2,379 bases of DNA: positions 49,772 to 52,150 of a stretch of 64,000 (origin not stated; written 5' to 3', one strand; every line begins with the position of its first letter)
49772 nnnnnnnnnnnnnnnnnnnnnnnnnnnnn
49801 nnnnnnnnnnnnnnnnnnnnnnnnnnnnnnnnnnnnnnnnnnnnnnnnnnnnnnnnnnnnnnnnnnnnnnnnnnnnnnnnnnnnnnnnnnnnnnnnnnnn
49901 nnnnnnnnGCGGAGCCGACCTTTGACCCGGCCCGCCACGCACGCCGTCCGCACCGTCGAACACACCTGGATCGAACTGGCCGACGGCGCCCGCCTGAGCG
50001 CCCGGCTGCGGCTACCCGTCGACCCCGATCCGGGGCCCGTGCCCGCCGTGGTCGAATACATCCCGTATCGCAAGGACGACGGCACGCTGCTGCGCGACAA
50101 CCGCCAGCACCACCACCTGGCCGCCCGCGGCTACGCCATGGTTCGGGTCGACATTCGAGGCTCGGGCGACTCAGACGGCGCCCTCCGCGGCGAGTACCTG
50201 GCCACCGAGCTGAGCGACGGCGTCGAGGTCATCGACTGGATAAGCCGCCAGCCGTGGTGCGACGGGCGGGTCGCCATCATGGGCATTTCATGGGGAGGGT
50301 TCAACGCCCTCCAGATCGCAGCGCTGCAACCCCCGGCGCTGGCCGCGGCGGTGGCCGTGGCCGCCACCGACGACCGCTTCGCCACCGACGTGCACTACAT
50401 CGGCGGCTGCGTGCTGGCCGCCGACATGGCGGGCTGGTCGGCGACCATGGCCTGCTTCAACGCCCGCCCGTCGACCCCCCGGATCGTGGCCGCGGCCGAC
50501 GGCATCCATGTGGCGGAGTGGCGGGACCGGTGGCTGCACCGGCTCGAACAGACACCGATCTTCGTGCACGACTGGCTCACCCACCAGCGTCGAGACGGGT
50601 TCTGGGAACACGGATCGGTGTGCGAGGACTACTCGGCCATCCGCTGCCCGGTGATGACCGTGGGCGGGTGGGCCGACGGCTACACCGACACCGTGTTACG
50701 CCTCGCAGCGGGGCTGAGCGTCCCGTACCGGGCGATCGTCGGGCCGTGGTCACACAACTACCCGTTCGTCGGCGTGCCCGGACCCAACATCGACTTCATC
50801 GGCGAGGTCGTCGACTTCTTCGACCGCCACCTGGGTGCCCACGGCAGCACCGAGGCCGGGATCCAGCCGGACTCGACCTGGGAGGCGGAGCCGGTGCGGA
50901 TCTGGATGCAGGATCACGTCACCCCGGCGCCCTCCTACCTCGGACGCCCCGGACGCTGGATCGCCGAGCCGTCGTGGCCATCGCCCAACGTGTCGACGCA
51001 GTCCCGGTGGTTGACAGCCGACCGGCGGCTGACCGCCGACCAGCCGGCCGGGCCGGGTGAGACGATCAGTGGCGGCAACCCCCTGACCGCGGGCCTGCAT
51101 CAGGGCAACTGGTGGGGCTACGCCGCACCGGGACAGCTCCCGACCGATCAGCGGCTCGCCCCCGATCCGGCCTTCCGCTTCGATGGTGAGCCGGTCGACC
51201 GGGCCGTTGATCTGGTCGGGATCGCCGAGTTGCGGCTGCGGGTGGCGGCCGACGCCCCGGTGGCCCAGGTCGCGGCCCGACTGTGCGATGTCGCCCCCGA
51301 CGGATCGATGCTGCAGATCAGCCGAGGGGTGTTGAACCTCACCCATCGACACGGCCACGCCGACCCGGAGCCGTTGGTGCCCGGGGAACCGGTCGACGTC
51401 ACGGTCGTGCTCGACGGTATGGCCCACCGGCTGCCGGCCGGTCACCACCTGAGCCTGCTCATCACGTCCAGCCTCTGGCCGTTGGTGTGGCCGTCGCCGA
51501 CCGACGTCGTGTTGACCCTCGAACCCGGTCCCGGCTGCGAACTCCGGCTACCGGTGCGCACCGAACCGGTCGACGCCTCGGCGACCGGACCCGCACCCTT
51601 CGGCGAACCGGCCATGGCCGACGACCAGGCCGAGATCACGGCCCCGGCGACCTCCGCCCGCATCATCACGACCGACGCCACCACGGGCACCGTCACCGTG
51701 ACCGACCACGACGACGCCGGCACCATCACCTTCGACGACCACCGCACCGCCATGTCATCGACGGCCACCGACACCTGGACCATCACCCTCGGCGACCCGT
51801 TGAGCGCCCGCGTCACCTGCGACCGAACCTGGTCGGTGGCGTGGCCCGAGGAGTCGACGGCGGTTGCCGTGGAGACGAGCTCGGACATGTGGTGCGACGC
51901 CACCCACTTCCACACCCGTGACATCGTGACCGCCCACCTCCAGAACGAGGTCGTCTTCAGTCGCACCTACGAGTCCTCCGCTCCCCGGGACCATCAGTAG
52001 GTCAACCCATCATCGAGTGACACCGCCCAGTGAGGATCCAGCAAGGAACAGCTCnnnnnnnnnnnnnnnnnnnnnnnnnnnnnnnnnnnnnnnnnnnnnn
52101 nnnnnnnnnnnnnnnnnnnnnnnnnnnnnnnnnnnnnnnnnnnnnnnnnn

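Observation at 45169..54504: TetR-controlled same-strand block: MMPL transporter, orphan OppD-like ATPase, CocE/NonD hydrolase, phosphonate-oxygenase fusion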

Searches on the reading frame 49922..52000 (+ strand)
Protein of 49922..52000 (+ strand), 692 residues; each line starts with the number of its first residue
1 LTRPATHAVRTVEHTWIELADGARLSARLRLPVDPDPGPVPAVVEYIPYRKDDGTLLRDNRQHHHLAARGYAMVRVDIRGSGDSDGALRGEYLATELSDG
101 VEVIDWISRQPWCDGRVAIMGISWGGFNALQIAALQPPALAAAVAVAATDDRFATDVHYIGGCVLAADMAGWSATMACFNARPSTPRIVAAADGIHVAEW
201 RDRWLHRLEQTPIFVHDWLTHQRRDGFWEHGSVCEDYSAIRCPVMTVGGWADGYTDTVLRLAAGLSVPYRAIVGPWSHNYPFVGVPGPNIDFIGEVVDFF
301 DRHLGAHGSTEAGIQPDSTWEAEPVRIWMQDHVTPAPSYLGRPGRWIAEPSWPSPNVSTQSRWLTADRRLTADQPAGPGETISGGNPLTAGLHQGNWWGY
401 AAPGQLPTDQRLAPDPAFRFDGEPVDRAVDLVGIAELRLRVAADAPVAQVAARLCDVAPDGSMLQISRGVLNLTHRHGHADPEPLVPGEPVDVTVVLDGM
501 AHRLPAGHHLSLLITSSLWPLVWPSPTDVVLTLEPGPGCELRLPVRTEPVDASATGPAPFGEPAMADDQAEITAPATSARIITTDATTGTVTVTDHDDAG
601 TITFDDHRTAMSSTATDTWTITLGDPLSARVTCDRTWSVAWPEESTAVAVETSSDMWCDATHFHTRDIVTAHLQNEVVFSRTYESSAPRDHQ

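Call 4: search_protein_families(library=pfam, proteins=[window:49922-52000:+], max_evalue=0.01)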
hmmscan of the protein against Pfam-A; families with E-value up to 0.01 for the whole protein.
window:49922-52000:+ (692 aa): 7 families
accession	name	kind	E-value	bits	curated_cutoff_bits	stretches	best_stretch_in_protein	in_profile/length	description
PF02129.25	Peptidase_S15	-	6.3e-64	216.6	23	1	21-280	1-262/262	X-Pro dipeptidyl-peptidase (S15 family)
PF08530.16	PepX_C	-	7.2e-40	137.6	22.5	1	322-534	6-196/217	X-Pro dipeptidyl-peptidase C-terminal non-catalytic domain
PF00326.27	Peptidase_S9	-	2.1e-09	37.6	22.6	1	65-152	9-101/213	Prolyl oligopeptidase family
PF00561.26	Abhydrolase_1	-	2.7e-09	37.5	25.8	1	65-150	22-104/245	alpha/beta hydrolase fold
PF12146.15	Hydrolase_4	-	5.8e-08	32.8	27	1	64-148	25-109/239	Serine aminopeptidase, S33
PF05448.18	AXE1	-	1.2e-06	28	21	1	20-85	64-126/321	Acetyl xylan esterase (AXE1)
PF06500.17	FrsA-like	-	0.0087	15.3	22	0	11-149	167-299/414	Esterase FrsA-like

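Call 20: list_cluster_members(proteins=[P0005, window:49922-52000:+, window:48862-49908:+, window:45979-48828:+])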
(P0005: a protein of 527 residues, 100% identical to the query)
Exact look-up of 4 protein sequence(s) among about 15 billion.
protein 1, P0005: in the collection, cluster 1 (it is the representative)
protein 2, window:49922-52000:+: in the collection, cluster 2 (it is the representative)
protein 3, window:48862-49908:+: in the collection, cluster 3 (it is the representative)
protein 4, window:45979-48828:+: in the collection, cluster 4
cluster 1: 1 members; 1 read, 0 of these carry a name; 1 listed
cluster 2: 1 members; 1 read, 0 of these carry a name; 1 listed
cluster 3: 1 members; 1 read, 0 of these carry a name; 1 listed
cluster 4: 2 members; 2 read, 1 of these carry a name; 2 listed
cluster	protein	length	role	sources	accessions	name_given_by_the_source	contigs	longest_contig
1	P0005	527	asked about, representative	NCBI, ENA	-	-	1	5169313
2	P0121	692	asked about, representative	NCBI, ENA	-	-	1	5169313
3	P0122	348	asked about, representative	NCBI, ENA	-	-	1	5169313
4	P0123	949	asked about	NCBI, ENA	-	-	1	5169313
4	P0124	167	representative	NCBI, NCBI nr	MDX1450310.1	MAG: MMPL family transporter, partial [Acidimicrobiia bacterium] | MMPL family transporter [Acidimicrobiia bacterium]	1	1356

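Call 35: search_protein_families(library=ncbifam, proteins=[window:49922-52000:+], max_evalue=0.00001)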
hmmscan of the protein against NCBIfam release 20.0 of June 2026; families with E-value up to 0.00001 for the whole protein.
window:49922-52000:+ (692 aa): 5 families
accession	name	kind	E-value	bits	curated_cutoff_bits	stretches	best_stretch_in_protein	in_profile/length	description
TIGR00976.1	CocE_NonD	subfamily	7e-61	206.9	66.3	1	21-520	5-507/550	CocE/NonD family hydrolase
NF003780.0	PRK05371.1-1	subfamily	1e-18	67.2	642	1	420-545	458-582/594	Xaa-Pro dipeptidyl-peptidase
NF003782.0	PRK05371.1-3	subfamily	8.3e-13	47.6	711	1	419-535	517-632/648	Xaa-Pro dipeptidyl-peptidase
NF003781.0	PRK05371.1-2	equivalog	3.3e-08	32.3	881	0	466-516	725-775/805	Xaa-Pro dipeptidyl-peptidase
NF047920.1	lactonase_UilS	equivalog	8.5e-07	29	400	1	66-143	48-125/285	UilS family quorum-quenching N-acyl-homoserine lactonase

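Call 36: find_homologous_proteins(query=P0121, max_evalue=1e-20)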
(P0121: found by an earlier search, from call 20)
Query P0121 (692 aa): 7963 proteins with E <= 1e-20 among 8000 candidates; the best 120 are listed.
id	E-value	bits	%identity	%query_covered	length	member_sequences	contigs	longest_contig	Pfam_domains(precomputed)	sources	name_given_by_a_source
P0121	0.0e+0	1610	100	100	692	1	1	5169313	PF02129.25,PF00326.28,PF05448.19,PF08530.17,PF00561.27,PF12146.16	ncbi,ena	-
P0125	0.0e+0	1263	78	100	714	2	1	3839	PF02129.25,PF00326.28,PF08530.17,PF00561.27,PF12146.16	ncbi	-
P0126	0.0e+0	1230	76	100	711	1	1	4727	PF02129.25,PF00326.28,PF08530.17,PF00561.27,PF12146.16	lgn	-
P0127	0.0e+0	1227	76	100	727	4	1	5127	PF02129.25,PF00326.28,PF08530.17,PF00561.27,PF12146.16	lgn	-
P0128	0.0e+0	1225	76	100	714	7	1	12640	PF02129.25,PF00326.28,PF08530.17,PF00561.27,PF12146.16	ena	-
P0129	0.0e+0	1153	73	99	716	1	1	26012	PF02129.25,PF00326.28,PF08530.17,PF00561.27,PF12146.16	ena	-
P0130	0.0e+0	1136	72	100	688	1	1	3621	PF02129.25,PF00326.28,PF08530.17,PF00561.27,PF12146.16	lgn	-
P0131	0.0e+0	1065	69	99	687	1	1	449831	PF02129.25,PF00326.28,PF05448.19,PF08530.17,PF00561.27,PF12146.16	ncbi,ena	-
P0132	1.7e-262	891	61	97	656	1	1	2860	PF02129.25,PF00326.28,PF08530.17,PF00561.27,PF12146.16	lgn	-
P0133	1.2e-254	865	60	99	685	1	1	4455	PF02129.25,PF00326.28,PF08530.17,PF00561.27,PF12146.16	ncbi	-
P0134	3.2e-253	861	59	99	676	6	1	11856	PF02129.25,PF00326.28,PF08530.17,PF00561.27,PF12146.16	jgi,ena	-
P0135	9.8e-253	859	59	99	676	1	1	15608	PF02129.25,PF00326.28,PF08530.17,PF00561.27,PF12146.16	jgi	jgi:putative CocE/NonD family hydrolase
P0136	3.7e-244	831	58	98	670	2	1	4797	PF02129.25,PF00326.28,PF08530.17,PF00561.27,PF12146.16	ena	-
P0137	3.5e-243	827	57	99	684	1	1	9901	PF02129.25,PF00326.28,PF08530.17,PF00561.27,PF12146.16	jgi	jgi:putative CocE/NonD family hydrolase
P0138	1.2e-237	809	54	99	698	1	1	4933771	PF02129.25,PF00326.28,PF06500.18,PF08530.17,PF00561.27,PF12146.16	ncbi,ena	-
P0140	3.6e-225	768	53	99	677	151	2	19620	PF02129.25,PF00326.28,PF08530.17,PF00561.27,PF12146.16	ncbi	ncbi:MAG: CocE/NonD family hydrolase [Ilumatobacteraceae bacterium]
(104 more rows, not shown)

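Call 37: find_encoding_contigs(protein=P0131, flank=10000, max_places=2)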
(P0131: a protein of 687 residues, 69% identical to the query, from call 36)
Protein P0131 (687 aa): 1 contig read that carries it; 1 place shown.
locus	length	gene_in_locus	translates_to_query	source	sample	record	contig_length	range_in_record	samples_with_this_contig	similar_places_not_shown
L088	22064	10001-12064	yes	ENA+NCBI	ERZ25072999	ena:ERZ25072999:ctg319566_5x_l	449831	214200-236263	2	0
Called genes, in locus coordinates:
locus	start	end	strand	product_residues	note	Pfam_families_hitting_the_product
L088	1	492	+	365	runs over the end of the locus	PF02720:DUF222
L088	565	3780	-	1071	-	PF02012:BNR (faint), PF13088:BNR_2 (faint), PF25852:DUF6242_C (faint), PF15899:BNR_6 (faint), PF15902:Sortilin-Vps10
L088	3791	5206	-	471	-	PF00392:GntR, PF00155:Aminotran_1_2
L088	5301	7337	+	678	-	PF04879:Molybdop_Fe4S4, PF00384:Molybdopterin, PF01568:Molydop_binding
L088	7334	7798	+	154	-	-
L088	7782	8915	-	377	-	PF01571:GCV_T, PF08669:GCV_T_C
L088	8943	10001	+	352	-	PF00005:ABC_tran, PF08352:oligo_HPY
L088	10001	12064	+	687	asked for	PF02129:Peptidase_S15, PF05448:AXE1 (faint), PF00326:Peptidase_S9, PF00561:Abhydrolase_1, PF12146:Hydrolase_4 (weak), PF08530:PepX_C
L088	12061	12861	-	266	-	PF00376:MerR, PF13411:MerR_1, PF09278:MerR-DNA-bind (faint), PF06445:GyrI-like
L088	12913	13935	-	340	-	-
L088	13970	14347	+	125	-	PF00254:FKBP_C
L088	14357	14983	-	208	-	PF13548:DUF4126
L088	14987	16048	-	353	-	PF00487:FA_desaturase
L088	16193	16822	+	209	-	PF07690:MFS_1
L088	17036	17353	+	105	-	-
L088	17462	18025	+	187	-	-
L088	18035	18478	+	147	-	PF08241:Methyltransf_11, PF13649:Methyltransf_25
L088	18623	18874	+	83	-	-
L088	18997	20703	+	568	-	PF01266:DAO (faint), PF01494:FAD_binding_3 (weak), PF03486:HI0933_like (faint), PF05834:Lycopene_cycl (faint), PF07992:Pyr_redox_2 (faint), PF12831:FAD_oxidored (faint), PF01494:FAD_binding_3 (weak), PF04820:Trp_halogenase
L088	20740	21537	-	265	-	PF10604:Polyketide_cyc2, PF08327:AHSA1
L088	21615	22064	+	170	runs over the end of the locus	PF01638:HxlR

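Call 38: find_encoding_contigs(protein=P0138, flank=10000, max_places=2)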
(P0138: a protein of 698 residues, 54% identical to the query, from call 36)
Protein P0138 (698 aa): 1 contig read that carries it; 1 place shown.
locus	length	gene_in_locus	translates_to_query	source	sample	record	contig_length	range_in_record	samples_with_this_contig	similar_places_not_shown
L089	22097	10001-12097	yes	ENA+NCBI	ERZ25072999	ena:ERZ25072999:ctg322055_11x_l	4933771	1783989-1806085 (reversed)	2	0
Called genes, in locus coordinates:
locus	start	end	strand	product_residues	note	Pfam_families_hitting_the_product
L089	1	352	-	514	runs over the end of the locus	PF00990:GGDEF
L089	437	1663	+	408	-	-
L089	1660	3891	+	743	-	PF05048:NosD (weak), PF13229:Beta_helix (weak), PF05345:He_PIG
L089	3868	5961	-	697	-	PF02562:PhoH (faint), PF13245:AAA_19 (faint), PF00580:UvrD-helicase (weak), PF13538:UvrD_C_2 (weak)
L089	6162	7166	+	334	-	PF01208:URO-D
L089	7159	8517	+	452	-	PF01266:DAO (faint), PF01593:Amino_oxidase, PF13450:NAD_binding_8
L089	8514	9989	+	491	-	PF20154:LNT_N, PF00795:CN_hydrolase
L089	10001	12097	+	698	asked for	PF06500:FrsA-like (weak), PF02129:Peptidase_S15, PF00326:Peptidase_S9, PF00561:Abhydrolase_1, PF12146:Hydrolase_4, PF08530:PepX_C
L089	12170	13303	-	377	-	-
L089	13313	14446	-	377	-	PF02958:EcKL, PF01636:APH (weak)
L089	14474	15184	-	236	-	PF00072:Response_reg, PF00196:GerE, PF04545:Sigma70_r4 (weak), PF08281:Sigma70_r4_2, PF13384:HTH_23 (weak), PF13518:HTH_28 (weak)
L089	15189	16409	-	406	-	PF13581:HATPase_c_2 (weak), PF02518:HATPase_c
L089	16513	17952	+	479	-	PF01757:Acyl_transf_3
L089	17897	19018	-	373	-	PF10708:DUF2510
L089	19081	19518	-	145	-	PF02580:Tyr_Deacylase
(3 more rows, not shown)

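Call 39: find_encoding_contigs(protein=P0128, flank=10000, max_places=2)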
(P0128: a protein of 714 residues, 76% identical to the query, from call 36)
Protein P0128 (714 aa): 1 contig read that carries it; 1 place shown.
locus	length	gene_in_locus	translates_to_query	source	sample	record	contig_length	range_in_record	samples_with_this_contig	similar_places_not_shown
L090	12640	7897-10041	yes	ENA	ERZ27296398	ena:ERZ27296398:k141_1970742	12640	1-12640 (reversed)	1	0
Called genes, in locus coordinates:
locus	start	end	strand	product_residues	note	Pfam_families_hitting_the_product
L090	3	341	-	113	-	?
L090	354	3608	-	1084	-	PF02012:BNR (faint), PF13088:BNR_2 (faint), PF25852:DUF6242_C (faint), PF15899:BNR_6 (faint), PF15902:Sortilin-Vps10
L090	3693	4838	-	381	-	PF01571:GCV_T, PF08669:GCV_T_C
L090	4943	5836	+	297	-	PF00126:HTH_1, PF03466:LysR_substrate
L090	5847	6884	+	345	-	PF00005:ABC_tran, PF13304:AAA_21 (weak), PF08352:oligo_HPY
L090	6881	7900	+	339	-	PF06155:GBBH-like_N, PF02668:TauD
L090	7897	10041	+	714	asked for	PF02129:Peptidase_S15, PF00326:Peptidase_S9, PF00561:Abhydrolase_1, PF12146:Hydrolase_4, PF08530:PepX_C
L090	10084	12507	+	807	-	PF01663:Phosphodiest, PF01676:Metalloenzyme, PF02668:TauD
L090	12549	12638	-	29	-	?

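Call 47: find_related_loci(query=P0123, collection=metagenome_contigs, flank=8000)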
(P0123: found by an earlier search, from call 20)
Query P0123 (949 aa) in metagenome_contigs; peptide patterns used: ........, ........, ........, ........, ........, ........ (x = any residue, [..] = any of these).
215 stretches matched a pattern; 79 encode a relative of the query (tblastn E <= 1e-3); 78 distinct loci.
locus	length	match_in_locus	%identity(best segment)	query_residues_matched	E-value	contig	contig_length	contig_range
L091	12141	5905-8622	70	1-908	0e+0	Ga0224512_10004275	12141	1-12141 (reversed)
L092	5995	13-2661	67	19-907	0e+0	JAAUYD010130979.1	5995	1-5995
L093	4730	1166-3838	64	22-917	0e+0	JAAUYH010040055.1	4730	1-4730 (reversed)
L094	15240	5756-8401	63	18-907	0e+0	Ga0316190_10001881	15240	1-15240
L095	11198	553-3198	63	18-907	0e+0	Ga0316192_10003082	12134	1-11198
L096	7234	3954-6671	62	2-911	0e+0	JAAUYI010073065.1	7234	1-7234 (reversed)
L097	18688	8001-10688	61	19-898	0e+0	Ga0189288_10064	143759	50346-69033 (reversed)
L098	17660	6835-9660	80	1-946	0e+0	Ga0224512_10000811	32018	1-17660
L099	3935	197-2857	60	18-907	0e+0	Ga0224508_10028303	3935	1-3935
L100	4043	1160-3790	57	21-911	0e+0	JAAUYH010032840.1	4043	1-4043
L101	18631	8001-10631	61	22-898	0e+0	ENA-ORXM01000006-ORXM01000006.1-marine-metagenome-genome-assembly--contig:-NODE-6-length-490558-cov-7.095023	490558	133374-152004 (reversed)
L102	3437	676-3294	52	19-907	0e+0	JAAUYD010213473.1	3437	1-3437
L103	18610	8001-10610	49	21-895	0e+0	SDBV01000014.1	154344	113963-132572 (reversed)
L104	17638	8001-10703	51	9-911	0e+0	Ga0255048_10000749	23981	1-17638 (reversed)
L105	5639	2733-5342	50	25-898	0e+0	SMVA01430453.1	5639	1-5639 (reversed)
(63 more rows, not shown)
